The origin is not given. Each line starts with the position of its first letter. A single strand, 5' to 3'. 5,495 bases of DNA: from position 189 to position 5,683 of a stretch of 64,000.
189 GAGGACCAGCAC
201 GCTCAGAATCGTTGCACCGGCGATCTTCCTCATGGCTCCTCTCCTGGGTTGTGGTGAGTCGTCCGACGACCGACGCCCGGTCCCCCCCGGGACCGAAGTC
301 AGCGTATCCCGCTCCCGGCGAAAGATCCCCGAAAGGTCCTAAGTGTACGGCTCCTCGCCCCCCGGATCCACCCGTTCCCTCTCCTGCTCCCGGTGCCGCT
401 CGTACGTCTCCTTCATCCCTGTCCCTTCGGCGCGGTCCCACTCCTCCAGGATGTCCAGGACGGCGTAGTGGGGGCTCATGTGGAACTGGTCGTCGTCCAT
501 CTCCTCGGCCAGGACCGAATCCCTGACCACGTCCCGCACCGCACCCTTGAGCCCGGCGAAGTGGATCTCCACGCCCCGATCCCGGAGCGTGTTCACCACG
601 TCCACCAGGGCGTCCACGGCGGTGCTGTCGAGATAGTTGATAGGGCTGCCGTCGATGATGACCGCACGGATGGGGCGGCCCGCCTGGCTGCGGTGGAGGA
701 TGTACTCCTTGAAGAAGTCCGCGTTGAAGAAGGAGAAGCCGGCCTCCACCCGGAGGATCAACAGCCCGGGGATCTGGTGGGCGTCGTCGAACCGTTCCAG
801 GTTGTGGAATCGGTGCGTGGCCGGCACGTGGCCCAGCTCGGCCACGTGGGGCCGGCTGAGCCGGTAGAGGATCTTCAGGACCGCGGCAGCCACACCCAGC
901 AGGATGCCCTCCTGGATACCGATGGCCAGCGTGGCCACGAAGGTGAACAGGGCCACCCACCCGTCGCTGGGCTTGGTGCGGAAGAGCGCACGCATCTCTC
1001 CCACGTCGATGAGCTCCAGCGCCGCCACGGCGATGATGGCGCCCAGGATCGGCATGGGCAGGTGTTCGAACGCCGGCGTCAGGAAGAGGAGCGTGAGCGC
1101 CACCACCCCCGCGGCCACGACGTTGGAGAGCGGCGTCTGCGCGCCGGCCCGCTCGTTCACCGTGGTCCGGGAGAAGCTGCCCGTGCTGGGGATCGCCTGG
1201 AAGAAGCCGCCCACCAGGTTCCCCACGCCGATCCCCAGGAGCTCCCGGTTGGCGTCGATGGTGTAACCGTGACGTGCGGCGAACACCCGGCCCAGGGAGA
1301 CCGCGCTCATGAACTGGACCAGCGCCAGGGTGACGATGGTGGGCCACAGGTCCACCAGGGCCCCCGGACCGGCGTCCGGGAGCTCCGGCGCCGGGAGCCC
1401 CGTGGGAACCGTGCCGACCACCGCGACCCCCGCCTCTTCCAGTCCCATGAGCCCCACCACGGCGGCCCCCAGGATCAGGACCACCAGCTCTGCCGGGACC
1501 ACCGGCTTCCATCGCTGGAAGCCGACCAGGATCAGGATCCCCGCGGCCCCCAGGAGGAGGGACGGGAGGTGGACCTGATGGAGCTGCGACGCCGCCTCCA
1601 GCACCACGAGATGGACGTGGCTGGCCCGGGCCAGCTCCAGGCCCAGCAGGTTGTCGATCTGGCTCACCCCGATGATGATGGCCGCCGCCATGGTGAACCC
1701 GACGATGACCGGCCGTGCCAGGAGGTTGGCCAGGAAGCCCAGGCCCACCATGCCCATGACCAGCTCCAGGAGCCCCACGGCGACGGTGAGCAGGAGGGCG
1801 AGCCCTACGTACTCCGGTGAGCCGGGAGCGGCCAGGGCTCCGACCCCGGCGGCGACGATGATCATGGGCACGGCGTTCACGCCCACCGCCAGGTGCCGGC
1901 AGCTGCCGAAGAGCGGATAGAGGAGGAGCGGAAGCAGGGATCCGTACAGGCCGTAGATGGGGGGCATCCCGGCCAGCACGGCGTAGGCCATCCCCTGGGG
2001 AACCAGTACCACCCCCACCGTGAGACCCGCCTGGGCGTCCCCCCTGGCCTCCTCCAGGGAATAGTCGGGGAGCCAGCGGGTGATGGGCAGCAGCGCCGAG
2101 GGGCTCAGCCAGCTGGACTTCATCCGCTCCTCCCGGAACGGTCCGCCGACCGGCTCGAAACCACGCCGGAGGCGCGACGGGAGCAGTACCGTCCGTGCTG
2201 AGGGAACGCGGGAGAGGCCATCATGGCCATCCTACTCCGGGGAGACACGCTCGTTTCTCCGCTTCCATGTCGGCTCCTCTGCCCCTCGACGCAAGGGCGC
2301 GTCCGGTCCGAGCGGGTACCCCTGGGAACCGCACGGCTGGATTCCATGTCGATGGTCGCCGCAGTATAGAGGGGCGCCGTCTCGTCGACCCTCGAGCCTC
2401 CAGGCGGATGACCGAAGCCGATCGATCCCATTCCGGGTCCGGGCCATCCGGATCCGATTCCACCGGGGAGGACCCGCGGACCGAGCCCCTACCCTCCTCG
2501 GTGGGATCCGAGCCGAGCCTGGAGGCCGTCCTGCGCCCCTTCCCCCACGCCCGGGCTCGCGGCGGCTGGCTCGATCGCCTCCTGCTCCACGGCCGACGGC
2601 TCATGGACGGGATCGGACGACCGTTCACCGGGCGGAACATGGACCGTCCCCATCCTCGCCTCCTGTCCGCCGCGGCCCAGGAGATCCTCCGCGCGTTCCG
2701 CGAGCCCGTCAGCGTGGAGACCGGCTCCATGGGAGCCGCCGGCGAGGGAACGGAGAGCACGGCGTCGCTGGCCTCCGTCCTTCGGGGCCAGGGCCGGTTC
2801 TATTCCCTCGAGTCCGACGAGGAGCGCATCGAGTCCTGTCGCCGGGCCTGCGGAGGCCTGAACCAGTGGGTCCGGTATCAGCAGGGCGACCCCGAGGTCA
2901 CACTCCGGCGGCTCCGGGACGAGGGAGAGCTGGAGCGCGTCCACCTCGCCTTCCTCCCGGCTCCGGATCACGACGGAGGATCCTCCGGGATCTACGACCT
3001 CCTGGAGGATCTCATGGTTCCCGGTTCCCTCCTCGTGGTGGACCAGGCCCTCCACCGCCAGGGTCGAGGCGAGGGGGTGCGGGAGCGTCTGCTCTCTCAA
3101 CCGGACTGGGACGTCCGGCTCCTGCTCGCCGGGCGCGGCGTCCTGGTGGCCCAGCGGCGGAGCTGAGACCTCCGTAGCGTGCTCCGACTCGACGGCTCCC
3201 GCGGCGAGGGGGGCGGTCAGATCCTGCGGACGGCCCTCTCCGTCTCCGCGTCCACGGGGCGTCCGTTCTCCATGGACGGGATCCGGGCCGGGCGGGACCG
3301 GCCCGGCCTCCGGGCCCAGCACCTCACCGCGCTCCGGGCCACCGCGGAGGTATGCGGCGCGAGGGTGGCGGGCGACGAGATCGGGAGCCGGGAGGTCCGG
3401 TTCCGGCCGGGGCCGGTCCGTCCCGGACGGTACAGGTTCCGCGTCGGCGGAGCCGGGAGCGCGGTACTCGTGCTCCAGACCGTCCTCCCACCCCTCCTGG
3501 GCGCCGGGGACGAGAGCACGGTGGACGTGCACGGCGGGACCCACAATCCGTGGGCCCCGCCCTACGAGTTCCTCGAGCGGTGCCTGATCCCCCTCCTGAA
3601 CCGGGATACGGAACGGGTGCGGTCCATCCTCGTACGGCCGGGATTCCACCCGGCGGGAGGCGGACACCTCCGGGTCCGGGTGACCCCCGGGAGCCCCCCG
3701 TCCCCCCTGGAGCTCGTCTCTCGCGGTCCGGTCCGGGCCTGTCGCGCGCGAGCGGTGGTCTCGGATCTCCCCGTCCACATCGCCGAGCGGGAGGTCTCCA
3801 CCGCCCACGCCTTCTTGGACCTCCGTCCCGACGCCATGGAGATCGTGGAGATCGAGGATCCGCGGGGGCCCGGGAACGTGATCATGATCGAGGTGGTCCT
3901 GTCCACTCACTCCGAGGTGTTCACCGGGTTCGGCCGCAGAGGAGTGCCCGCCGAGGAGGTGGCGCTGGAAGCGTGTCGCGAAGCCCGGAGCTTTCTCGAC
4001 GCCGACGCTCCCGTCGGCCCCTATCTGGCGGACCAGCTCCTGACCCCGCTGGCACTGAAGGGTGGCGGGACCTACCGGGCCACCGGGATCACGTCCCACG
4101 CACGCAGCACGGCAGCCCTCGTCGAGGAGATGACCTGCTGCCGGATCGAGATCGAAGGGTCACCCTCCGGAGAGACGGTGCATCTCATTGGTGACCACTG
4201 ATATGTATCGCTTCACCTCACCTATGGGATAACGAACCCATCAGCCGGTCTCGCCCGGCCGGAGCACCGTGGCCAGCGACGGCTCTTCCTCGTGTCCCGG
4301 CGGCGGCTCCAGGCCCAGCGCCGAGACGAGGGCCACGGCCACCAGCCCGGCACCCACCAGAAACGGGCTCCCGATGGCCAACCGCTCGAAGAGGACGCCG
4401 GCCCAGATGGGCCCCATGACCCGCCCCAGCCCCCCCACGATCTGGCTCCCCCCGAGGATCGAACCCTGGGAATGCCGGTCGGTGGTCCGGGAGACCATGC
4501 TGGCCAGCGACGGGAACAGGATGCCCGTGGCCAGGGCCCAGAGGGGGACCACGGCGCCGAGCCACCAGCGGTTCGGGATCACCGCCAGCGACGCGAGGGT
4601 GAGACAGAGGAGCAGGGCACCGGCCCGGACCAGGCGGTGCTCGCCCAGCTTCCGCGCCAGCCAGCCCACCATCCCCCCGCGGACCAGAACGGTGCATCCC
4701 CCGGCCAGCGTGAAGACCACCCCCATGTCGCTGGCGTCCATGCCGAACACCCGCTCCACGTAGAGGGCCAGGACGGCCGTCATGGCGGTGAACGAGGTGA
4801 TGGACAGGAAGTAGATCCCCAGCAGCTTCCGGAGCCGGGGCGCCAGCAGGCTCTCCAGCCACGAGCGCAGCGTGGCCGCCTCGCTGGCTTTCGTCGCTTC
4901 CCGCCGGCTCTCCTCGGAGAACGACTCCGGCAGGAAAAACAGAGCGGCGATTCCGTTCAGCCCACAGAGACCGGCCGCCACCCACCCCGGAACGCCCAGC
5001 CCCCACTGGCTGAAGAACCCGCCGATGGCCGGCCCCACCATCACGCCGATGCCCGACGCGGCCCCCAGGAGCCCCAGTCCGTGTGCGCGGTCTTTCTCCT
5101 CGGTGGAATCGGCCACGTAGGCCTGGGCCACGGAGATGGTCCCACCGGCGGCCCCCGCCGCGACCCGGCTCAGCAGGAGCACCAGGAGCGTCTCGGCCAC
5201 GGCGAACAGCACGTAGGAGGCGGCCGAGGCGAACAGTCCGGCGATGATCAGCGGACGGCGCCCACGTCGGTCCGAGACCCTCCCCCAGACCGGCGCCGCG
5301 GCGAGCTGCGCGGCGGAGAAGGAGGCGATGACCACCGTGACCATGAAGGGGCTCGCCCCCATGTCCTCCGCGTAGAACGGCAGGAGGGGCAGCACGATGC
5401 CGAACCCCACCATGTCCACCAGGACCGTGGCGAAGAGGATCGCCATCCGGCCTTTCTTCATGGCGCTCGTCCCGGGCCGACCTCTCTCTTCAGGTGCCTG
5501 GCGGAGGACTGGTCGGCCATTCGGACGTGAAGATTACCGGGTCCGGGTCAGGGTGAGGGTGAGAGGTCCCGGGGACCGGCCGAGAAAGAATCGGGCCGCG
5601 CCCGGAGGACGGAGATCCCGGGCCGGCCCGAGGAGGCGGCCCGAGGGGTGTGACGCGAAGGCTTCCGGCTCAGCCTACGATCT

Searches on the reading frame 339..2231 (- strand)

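Call 46: search_protein_families(library=pfam, proteins=[window:339-2231:-], max_evalue=0.00001)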
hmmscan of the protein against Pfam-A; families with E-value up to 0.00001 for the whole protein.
window:339-2231:- (630 aa): 2 families
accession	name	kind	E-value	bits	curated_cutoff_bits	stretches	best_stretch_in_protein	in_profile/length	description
PF00916.26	Sulfate_transp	-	3.3e-100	335.9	23.2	1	64-428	3-378/380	Sulfate permease family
PF01740.26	STAS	-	5.3e-17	62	22.6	1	484-582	4-98/106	STAS domain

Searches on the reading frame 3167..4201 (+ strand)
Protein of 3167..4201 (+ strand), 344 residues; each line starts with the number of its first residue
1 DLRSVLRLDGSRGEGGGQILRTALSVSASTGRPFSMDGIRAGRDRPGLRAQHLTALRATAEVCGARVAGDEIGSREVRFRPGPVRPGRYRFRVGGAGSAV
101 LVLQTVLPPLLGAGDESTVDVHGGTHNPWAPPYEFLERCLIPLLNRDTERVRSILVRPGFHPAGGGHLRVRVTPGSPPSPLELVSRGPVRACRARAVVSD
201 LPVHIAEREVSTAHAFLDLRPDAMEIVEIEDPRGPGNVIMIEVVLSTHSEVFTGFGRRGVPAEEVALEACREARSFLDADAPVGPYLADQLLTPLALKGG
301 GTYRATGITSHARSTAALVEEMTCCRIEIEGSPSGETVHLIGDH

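Call 46: search_protein_families(library=pfam, proteins=[window:3167-4201:+], max_evalue=0.00001)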
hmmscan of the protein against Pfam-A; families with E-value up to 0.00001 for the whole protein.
window:3167-4201:+ (344 aa): 2 families
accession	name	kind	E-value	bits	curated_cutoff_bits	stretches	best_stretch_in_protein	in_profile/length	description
PF01137.26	RTC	-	1e-66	224.8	27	1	13-329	2-221/221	RNA 3'-terminal phosphate cyclase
PF05189.18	RTC_insert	-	2.1e-14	54.2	23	1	185-277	2-101/102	RNA 3'-terminal phosphate cyclase (RTC), insert domain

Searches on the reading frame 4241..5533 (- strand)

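Call 46: search_protein_families(library=pfam, proteins=[window:4241-5533:-], max_evalue=0.00001)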
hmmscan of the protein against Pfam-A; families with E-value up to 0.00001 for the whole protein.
window:4241-5533:- (430 aa): 4 families
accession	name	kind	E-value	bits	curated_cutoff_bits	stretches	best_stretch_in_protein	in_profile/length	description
PF07690.21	MFS_1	-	5.8e-65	219.9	33.4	2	33-375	1-347/347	Major Facilitator Superfamily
PF12832.13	MFS_1_like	-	2.1e-19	70.3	25.2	2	20-177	204-364/373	MFS_1 like family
PF13347.12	MFS_2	-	1.4e-16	60.5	27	2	178-352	170-344/427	MFS/sugar transport protein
PF00083.30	Sugar_tr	-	8e-09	35.3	22.3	1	64-217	47-210/452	Sugar (and other) transporter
